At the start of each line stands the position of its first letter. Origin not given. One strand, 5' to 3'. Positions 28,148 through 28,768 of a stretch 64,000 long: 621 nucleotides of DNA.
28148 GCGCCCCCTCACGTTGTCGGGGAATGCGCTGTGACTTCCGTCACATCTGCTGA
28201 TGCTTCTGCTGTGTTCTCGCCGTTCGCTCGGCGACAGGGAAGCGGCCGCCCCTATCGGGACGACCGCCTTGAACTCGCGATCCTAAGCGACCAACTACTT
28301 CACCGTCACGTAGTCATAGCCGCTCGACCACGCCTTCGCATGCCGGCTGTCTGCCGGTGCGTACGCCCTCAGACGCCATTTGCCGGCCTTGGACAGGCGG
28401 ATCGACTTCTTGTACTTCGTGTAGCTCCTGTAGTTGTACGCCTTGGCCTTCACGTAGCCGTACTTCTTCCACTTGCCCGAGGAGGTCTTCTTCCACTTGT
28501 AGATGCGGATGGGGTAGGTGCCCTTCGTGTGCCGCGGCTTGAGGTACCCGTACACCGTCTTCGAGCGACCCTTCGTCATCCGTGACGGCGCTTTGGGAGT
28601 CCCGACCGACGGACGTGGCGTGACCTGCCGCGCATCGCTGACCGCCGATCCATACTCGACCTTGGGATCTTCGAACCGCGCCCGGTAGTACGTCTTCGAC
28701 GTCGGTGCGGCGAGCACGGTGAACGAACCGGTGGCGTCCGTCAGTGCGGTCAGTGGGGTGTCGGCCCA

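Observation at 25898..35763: Clustered family of secreted beta-propeller/Ig proteins sharing one basic aromatic C-terminal module: possible uncharacterised surface-display or anchoring system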

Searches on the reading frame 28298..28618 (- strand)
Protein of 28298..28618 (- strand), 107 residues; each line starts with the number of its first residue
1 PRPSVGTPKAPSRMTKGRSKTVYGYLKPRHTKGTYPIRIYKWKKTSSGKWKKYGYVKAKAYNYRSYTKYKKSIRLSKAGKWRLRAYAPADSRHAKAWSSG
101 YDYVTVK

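Call 8: find_homologous_proteins(query=window:28298-28618:-, max_evalue=0.001)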
Query seq(107 aa) (107 aa): 44 proteins with E <= 0.001 among 50 candidates.
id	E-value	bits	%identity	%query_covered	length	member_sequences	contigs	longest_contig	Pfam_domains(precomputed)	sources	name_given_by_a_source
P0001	1.9e-42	162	72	100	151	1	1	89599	-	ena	-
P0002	1.6e-38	149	69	100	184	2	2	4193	-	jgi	jgi:hypothetical protein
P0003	1.9e-38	149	77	88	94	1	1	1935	-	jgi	jgi:hypothetical protein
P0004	1.9e-37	146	69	100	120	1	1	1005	-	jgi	-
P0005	2.2e-37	146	72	92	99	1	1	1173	-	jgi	-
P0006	9.5e-37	144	71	100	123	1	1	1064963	-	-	-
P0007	3.2e-36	142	68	100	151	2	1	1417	-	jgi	jgi:hypothetical protein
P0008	6.2e-35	138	65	99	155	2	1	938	-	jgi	jgi:hypothetical protein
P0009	4.4e-34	135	65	99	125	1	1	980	-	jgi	-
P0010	2.2e-33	133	65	99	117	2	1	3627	-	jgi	-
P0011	4.7e-33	132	64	100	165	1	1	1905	PF03793.25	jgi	jgi:hypothetical protein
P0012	7.3e-33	131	61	96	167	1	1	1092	-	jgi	-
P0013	1.1e-31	127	61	100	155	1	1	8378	-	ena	-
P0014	1.5e-31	127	66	92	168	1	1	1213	-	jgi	jgi:hypothetical protein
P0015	2.0e-31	127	64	94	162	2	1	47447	-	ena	-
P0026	1.0e-28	118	63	88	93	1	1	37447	-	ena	-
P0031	8.6e-26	108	59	88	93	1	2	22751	-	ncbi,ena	-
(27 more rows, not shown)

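Call 16: find_encoding_contigs(protein=P0001, flank=10000, max_places=3)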
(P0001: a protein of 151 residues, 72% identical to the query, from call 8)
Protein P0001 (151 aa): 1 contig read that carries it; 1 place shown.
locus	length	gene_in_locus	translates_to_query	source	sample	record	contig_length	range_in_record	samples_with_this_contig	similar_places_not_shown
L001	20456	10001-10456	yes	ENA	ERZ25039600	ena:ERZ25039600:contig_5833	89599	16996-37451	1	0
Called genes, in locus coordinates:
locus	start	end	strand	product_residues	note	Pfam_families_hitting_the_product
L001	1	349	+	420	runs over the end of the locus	PF00141:peroxidase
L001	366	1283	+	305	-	PF00141:peroxidase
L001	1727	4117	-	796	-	PF00246:Peptidase_M14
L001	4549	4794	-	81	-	-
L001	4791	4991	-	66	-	PF22746:SHOCT-like_DUF2089-C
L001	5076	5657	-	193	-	PF09862:DUF2089, PF22746:SHOCT-like_DUF2089-C (weak)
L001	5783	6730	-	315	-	PF01699:Na_Ca_ex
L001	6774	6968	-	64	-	PF03330:DPBB_1 (weak)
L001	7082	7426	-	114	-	-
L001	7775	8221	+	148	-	-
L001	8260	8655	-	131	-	-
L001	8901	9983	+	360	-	PF01522:Polysacc_deac_1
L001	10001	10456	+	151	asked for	-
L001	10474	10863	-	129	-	PF01042:Ribonuc_L-PSP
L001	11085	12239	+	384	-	PF13433:Peripla_BP_5, PF13458:Peripla_BP_6, PF01094:ANF_receptor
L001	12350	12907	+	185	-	PF00005:ABC_tran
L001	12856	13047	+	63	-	PF00005:ABC_tran (weak)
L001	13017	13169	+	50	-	PF12399:BCA_ABC_TP_C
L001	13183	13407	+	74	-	PF00005:ABC_tran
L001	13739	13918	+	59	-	-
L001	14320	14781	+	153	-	PF02653:BPD_transp_2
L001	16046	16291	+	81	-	PF03069:FmdA_AmdA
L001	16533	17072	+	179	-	-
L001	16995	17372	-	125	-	PF01212:Beta_elim_lyase (weak)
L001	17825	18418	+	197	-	-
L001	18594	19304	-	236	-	-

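Call 18: find_related_loci(query=A2, collection=genome_contigs, flank=6000)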
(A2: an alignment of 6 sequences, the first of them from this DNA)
Query A2 (88 aa) in genome_contigs; peptide patterns used: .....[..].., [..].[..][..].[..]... (x = any residue, [..] = any of these).
95 stretches matched a pattern; 24 encode a relative of the query (tblastn E <= 1e-3); 24 distinct loci.
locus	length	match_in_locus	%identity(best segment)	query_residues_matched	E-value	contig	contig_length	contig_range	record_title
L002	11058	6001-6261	82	2-88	1e-43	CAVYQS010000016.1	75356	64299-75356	MAG: uncultured Actinomycetes bacterium isolate MFD04716.bin.1.58 genome assembly, contig: contig_74176, whole genome sh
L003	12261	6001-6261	79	2-88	2e-43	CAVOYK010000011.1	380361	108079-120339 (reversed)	MAG: uncultured Actinomycetes bacterium isolate MFD09779.bin.2.33 genome assembly, contig: contig_7744, whole genome sho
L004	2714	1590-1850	80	2-88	4e-43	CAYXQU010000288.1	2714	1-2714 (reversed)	MAG TPA_asm: uncultured Eubacteriales bacterium isolate binchicken_co269_29 genome assembly, contig: NODE_40017_length_2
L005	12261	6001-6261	75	1-88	9e-39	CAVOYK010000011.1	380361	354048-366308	MAG: uncultured Actinomycetes bacterium isolate MFD09779.bin.2.33 genome assembly, contig: contig_7744, whole genome sho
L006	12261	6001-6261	83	2-88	1e-37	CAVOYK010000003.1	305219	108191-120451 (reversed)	MAG: uncultured Actinomycetes bacterium isolate MFD09779.bin.2.33 genome assembly, contig: contig_20207, whole genome sh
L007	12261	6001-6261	73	1-88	4e-37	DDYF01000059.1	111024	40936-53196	MAG TPA_asm: Thermoleophilia bacterium UBA2241 UBA2241_contig_2726, whole genome shotgun sequence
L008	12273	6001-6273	67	2-88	6e-37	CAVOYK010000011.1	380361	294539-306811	MAG: uncultured Actinomycetes bacterium isolate MFD09779.bin.2.33 genome assembly, contig: contig_7744, whole genome sho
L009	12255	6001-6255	70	2-87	1e-35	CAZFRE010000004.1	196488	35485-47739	MAG TPA_asm: uncultured Eubacteriales bacterium isolate binchicken_co269_259 genome assembly, contig: NODE_61_length_196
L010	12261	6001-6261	68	1-88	7e-35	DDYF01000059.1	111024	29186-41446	MAG TPA_asm: Thermoleophilia bacterium UBA2241 UBA2241_contig_2726, whole genome shotgun sequence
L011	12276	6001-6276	68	2-88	1e-34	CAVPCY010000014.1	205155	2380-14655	MAG: uncultured Actinomycetes bacterium isolate MFD00032.bin.2.33 genome assembly, contig: contig_34518, whole genome sh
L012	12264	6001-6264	67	1-88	3e-34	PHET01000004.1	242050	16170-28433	MAG: Actinobacteria bacterium HGW-Actinobacteria-7 Ig3397_v2_scaffold_111, whole genome shotgun sequence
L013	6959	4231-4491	59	2-88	1e-31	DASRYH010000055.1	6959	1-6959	MAG TPA_asm: Coriobacteriia bacterium isolate SMAG_U13147 k141_12879, whole genome shotgun sequence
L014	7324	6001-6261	64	2-88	2e-30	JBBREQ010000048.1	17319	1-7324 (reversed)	MAG: Coriobacteriia bacterium isolate Co_metawrap_2508 Cmw_2508_k141_12854734_length_17319_cov_8.0000, whole genome shot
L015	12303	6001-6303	60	2-88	4e-30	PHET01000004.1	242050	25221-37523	MAG: Actinobacteria bacterium HGW-Actinobacteria-7 Ig3397_v2_scaffold_111, whole genome shotgun sequence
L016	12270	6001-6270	70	2-87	4e-37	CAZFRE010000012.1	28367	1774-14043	MAG TPA_asm: uncultured Eubacteriales bacterium isolate binchicken_co269_259 genome assembly, contig: NODE_1415_length_2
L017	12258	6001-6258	60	2-88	1e-29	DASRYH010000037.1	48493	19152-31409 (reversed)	MAG TPA_asm: Coriobacteriia bacterium isolate SMAG_U13147 k141_20743, whole genome shotgun sequence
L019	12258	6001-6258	59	3-88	3e-24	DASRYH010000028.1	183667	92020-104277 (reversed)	MAG TPA_asm: Coriobacteriia bacterium isolate SMAG_U13147 k141_100913, whole genome shotgun sequence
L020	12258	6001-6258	49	2-88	2e-23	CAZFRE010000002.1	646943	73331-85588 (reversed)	MAG TPA_asm: uncultured Eubacteriales bacterium isolate binchicken_co269_259 genome assembly, contig: NODE_4_length_6469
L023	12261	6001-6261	77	2-88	1e-41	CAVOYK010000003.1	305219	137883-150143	MAG: uncultured Actinomycetes bacterium isolate MFD09779.bin.2.33 genome assembly, contig: contig_20207, whole genome sh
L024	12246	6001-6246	44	2-88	6e-15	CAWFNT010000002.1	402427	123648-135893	MAG: uncultured Actinomycetes bacterium isolate MFD05942.bin.3.284 genome assembly, contig: contig_25005, whole genome s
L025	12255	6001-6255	41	2-85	1e-11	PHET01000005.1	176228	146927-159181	MAG: Actinobacteria bacterium HGW-Actinobacteria-7 Ig3397_v2_scaffold_159, whole genome shotgun sequence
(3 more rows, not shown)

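Call 21: search_protein_families(library=pfam, proteins=[L002:4003-6261:+, L003:3574-6261:+, L004:66-1850:+, L005:2446-6261:+, L007:4090-6261:+, L008:4702-6273:+, L009:4309-6258:+, L010:4459-6261:+, L011:4300-6276:+, L012:5014-6264:+], max_evalue=0.001)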
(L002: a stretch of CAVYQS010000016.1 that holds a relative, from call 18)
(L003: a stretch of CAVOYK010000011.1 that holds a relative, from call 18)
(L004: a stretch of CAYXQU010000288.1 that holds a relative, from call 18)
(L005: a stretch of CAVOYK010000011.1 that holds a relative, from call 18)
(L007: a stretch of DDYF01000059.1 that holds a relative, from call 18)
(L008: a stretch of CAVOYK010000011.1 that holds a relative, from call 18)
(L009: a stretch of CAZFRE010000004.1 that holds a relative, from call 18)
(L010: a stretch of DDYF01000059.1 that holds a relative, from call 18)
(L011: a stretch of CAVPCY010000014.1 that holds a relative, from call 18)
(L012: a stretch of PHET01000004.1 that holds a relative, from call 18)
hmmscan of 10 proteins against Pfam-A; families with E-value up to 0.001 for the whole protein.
L002:4003-6261:+ (753 aa): 2 families
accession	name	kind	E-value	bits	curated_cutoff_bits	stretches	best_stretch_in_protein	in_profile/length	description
PF03793.24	PASTA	-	8.5e-30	103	23.2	2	475-538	1-64/64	PASTA domain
PF01522.26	Polysacc_deac_1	-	1.6e-24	86.7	23.1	1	187-305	6-118/124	Polysaccharide deacetylase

L003:3574-6261:+ (896 aa): 4 families
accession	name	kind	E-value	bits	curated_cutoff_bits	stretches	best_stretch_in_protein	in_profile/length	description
PF14312.12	FG-GAP_2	-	6.3e-42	142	23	3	388-436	1-49/49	FG-GAP repeat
PF17963.7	Big_9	-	1.3e-12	48.8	23.6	1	612-689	14-88/89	Bacterial Ig domain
PF17892.7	Cadherin_5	-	2.7e-10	40.4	26.5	1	613-689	18-95/98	Cadherin-like domain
PF17803.7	Cadherin_4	-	8.4e-05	23.5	25.1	1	609-659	21-71/71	Bacterial cadherin-like domain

L004:66-1850:+ (595 aa): 2 families
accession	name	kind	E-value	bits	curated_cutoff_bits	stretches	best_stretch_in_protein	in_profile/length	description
PF03793.24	PASTA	-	4.6e-34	116.6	23.2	2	317-380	1-64/64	PASTA domain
PF01522.26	Polysacc_deac_1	-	1e-22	80.8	23.1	1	29-147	6-118/124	Polysaccharide deacetylase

L005:2446-6261:+ (1272 aa): 6 families
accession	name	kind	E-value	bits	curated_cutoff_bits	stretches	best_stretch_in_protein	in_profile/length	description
PF01436.27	NHL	-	4.4e-35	118.4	20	3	386-413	1-28/28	NHL repeat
PF06739.17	SBBP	-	5.8e-13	49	20.5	0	434-450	13-29/38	Beta-propeller repeat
PF08450.18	SGL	-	3.3e-10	40.4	26.3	1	348-471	94-221/246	SMP-30/Gluconolactonase/LRE-like region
PF25021.1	TEN_NHL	-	5.8e-10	39.1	27.1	0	431-464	139-170/357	Teneurin NHL domain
PF13449.12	Phytase-like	-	2.7e-05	24.6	27.6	0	255-420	16-101/284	Esterase-like activity of phytase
PF17170.10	DUF5128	-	8.9e-05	22.3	22.9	0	397-457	53-114/321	6-bladed beta-propeller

L007:4090-6261:+ (724 aa): 1 family
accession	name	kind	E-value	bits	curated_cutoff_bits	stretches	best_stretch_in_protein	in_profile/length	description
PF06739.17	SBBP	-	7.1e-19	67.9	20.5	0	282-300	13-31/38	Beta-propeller repeat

L008:4702-6273:+ (524 aa): 3 families
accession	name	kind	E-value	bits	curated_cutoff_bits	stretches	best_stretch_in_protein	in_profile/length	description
PF01522.26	Polysacc_deac_1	-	2.3e-28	99.1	23.1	1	39-154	7-123/124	Polysaccharide deacetylase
PF13620.12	CarboxypepD_reg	-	3.5e-07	30.9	32.3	1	226-316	2-82/82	Carboxypeptidase regulatory-like domain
PF17210.9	SdrD_B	-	0.00015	22.3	29.7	1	238-308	24-91/112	SdrD B-like domain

L009:4309-6258:+ (650 aa): 1 family
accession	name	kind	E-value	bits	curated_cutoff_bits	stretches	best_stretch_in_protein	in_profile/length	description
PF07676.18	PD40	-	7.6e-12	45.3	20.9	0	170-206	8-37/38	WD40-like Beta Propeller Repeat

L010:4459-6261:+ (601 aa): 0 families

L011:4300-6276:+ (659 aa): 0 families

L012:5014-6264:+ (417 aa): 0 families

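Call 22: search_protein_families(library=pfam, proteins=[L013:2224-4491:+, L014:2971-6261:+, L015:2815-6303:+, L016:3364-6273:+, L017:4192-6258:+, L019:3991-6258:+, L020:3094-6258:+, L023:4582-6261:+, L024:4360-6246:+, L025:4426-6264:+], max_evalue=0.001)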
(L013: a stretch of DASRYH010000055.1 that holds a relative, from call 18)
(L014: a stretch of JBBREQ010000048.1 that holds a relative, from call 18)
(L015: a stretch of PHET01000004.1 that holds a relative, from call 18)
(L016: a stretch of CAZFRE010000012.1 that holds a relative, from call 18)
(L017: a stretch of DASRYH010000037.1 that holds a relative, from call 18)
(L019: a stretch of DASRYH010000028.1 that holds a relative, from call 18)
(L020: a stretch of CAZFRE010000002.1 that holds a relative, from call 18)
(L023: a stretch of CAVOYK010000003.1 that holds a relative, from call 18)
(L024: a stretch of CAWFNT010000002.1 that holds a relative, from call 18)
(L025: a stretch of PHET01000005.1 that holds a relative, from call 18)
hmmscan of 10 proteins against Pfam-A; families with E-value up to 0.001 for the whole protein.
L013:2224-4491:+ (756 aa): 5 families
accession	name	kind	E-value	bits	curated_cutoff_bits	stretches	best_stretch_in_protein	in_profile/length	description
PF25390.1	WD40_RLD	-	3.3e-49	168.6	150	2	92-283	90-276/363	RCC1-like domain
PF03793.24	PASTA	-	1.3e-34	118.3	23.2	3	517-579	2-64/64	PASTA domain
PF00415.24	RCC1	-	2.2e-33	115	21.7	4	109-157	1-50/50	Regulator of chromosome condensation (RCC1) repeat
PF13540.12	RCC1_2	-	9.9e-30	102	22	4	145-172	2-29/30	Regulator of chromosome condensation (RCC1) repeat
PF25384.1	Alsin_RLD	-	2.9e-08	33.9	100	0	90-163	274-352/405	Alsin RCC1-like domain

L014:2971-6261:+ (1097 aa): 6 families
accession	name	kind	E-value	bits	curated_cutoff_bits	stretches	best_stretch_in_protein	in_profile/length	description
PF00082.27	Peptidase_S8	-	5.4e-64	216.7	21.8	1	182-428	1-288/288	Subtilase family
PF17963.7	Big_9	-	5.3e-22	78.9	23.6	1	795-886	2-89/89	Bacterial Ig domain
PF17892.7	Cadherin_5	-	4.3e-20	71.8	26.5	1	795-887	3-97/98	Cadherin-like domain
PF17803.7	Cadherin_4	-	4.5e-19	69.2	25.1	1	795-854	12-71/71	Bacterial cadherin-like domain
PF04151.21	PPC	-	7.3e-19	68.9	25.9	2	707-777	2-69/70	Bacterial pre-peptidase C-terminal domain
PF22148.1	Fervidolysin_NPro-like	-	1.2e-09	38.8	21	1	86-148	20-81/81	Fervidolysin N-terminal prodomain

L015:2815-6303:+ (1163 aa): 2 families
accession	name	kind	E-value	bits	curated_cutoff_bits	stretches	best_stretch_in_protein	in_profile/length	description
PF07819.20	PGAP1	-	6.9e-07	29.7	24.3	1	210-272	77-136/233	PGAP1-like alpha/beta domain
PF24096.1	DUF7379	-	0.00024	21.6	33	1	207-271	52-118/191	Domain of unknown function (DUF7379)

L016:3364-6273:+ (970 aa): 2 families
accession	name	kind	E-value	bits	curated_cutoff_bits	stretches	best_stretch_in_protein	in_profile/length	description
PF14870.12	PSII_BNR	-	1.2e-37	130.3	27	5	189-310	18-139/303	Photosynthesis system II assembly factor YCF48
PF15902.12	Sortilin-Vps10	-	4.2e-16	59.2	33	2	610-723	5-116/446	Sortilin, neurotensin receptor 3,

L017:4192-6258:+ (689 aa): 1 family
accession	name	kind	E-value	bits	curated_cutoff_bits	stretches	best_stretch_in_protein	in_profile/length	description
PF07676.18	PD40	-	8.5e-05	22.8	20.9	0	152-173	9-30/38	WD40-like Beta Propeller Repeat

L019:3991-6258:+ (756 aa): 3 families
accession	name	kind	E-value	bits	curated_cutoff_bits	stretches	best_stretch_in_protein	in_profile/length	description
PF19077.6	Big_13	-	1.1e-05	26.3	27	0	355-399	57-102/102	Bacterial Ig-like domain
PF13750.12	Big_3_3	-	8.2e-05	22.8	27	0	372-413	14-54/157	Bacterial Ig-like domain (group 3)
PF17957.7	Big_7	-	0.00014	22.9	24.1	1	323-364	1-45/70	Bacterial Ig domain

L020:3094-6258:+ (1055 aa): 6 families
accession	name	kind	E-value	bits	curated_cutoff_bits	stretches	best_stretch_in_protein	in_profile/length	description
PF13540.12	RCC1_2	-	9.3e-68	222.9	22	8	284-312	1-29/30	Regulator of chromosome condensation (RCC1) repeat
PF25390.1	WD40_RLD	-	3.2e-39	135.7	150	3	127-351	32-329/363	RCC1-like domain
PF17963.7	Big_9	-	1.6e-19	71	23.6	1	752-843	1-89/89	Bacterial Ig domain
PF17892.7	Cadherin_5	-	3.4e-19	68.9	26.5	1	752-845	2-98/98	Cadherin-like domain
PF17803.7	Cadherin_4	-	2.1e-17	63.8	25.1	1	750-812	9-71/71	Bacterial cadherin-like domain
PF12702.13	Lipocalin_3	-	0.00017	22.1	20.2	0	240-269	6-35/94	Lipocalin-like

L023:4582-6261:+ (560 aa): 2 families
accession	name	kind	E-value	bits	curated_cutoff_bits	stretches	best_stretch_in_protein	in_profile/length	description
PF07676.18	PD40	-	6.4e-06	26.4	20.9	0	37-70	2-38/38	WD40-like Beta Propeller Repeat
PF16640.11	Big_3_5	-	0.00013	22.9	35.5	1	363-449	2-82/88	Bacterial Ig-like domain (group 3)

L024:4360-6246:+ (629 aa): 3 families
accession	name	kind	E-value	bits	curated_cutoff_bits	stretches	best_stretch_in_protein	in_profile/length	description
PF14870.12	PSII_BNR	-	9.4e-16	58.3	27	1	285-382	37-138/303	Photosynthesis system II assembly factor YCF48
PF02012.26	BNR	-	9.4e-05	22.3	27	0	218-229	1-12/12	BNR/Asp-box repeat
PF15902.12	Sortilin-Vps10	-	0.00061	19.1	33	0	328-383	2-59/446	Sortilin, neurotensin receptor 3,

L025:4426-6264:+ (613 aa): 0 families

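Call 23: search_protein_families(library=ncbifam, proteins=[window:28298-28618:-, L012:5014-6264:+, L010:4459-6261:+], max_evalue=1)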
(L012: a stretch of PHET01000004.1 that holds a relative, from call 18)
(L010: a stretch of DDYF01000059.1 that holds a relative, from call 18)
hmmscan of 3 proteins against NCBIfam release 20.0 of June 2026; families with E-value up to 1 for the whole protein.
seq(107 aa): 0 families

L012:5014-6264:+ (417 aa): 1 family
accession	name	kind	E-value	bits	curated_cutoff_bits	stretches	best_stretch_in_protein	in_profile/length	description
NF052375.1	antisigma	equivalog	0.03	14.3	100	1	22-153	50-180/217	anti-sigma factor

L010:4459-6261:+ (601 aa): 3 families
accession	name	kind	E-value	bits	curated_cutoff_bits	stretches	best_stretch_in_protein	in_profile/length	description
TIGR04275.1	beta_prop_Msarc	repeat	2.7e-40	135.9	85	4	129-166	1-38/40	beta-propeller repeat protein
TIGR02800.1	propeller_TolB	equivalog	7.1e-06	25.2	343.15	2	103-228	202-330/418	Tol-Pal system beta propeller repeat protein TolB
NF002183.0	PRK01029.1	equivalog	5.6e-05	22.4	405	1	117-176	351-412/429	Tol-Pal system protein TolB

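Call 24: predict_structure(alignment_id=A1)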
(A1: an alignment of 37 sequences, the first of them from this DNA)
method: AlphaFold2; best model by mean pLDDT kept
length: 107 residues; sequences in the alignment: 37
mean_pLDDT: 96.0   pTM: 0.87
mean pLDDT of the five models: 96.0, 95.9, 95.6, 94.9, 93.8
residues with pLDDT >= 90: 101; 70-90: 6; 50-70: 0; < 50: 0
segments of 3 or more residues with pLDDT < 50: none
pLDDT, mean of each block of 10 residues (from residue 1): 94 96 96 97 97 98 94 97 97 94 97
secondary structure, 60 per line:
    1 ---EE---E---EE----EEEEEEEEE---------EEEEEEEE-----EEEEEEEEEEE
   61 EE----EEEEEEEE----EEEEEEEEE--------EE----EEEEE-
elements in order: E19-27 E37-44 E50-62 E67-74 E79-87 E102-106

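Call 26: search_protein_representatives(alignment_id=A1)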
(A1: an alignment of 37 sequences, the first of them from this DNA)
Query: 37 sequences, 151 profile positions. Proteins with E-value up to 0.001 (for the whole library): 2212; up to 1e-10: 1583; up to 1e-30: 447. The best 150 are listed.
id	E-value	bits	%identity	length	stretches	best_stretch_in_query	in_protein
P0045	2.6e-89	313.4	-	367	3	47-150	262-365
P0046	4.8e-88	309.2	-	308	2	48-151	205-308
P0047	1.7e-87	307.4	-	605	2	48-151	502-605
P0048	6.6e-85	299.0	-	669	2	44-151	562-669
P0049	2.2e-83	294.1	-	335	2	8-150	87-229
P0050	2.2e-82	290.9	-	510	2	8-150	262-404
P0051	2.1e-78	277.9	-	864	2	45-151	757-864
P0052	1.7e-74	265.2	-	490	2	48-150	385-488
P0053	9.7e-73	259.5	-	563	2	48-150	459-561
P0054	3.2e-72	257.8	-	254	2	47-150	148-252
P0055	1.2e-63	230.1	-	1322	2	43-150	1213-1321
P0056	1.2e-63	230.0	-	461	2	48-151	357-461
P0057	1.8e-63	229.4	-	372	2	45-151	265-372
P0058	1.2e-60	220.3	-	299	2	41-150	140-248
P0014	2.0e-60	219.5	-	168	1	5-151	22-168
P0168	2.0e-48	180.6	-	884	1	3-150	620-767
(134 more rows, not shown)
